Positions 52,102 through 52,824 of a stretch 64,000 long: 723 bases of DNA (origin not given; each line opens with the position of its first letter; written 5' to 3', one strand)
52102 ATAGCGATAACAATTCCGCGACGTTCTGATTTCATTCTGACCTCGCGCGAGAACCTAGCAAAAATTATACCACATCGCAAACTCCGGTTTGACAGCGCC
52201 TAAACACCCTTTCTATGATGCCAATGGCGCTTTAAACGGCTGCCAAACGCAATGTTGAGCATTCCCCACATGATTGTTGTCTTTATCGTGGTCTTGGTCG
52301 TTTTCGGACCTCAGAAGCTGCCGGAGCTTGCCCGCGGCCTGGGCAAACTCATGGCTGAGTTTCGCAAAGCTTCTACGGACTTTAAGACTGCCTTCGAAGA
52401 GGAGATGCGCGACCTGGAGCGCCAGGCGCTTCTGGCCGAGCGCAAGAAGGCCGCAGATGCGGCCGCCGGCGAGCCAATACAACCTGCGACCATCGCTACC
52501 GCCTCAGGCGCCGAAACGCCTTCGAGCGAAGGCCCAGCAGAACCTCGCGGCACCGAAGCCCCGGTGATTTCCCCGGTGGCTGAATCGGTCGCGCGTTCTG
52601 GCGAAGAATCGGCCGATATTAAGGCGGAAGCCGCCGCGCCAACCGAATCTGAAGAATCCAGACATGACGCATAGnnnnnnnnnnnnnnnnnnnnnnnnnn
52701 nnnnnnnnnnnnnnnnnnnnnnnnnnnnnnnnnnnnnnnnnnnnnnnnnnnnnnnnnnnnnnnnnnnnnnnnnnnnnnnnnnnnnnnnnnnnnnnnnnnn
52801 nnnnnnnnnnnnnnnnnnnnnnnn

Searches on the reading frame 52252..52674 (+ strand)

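Call 3: search_protein_families(library=pfam, proteins=[window:52252-52674:+])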
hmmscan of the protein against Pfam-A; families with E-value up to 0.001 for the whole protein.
window:52252-52674:+ (140 aa): 1 family
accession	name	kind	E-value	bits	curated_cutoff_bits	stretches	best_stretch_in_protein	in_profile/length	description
PF02416.21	TatA_B_E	-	1.7e-17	62.9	21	1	2-50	1-49/53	mttA/Hcf106 family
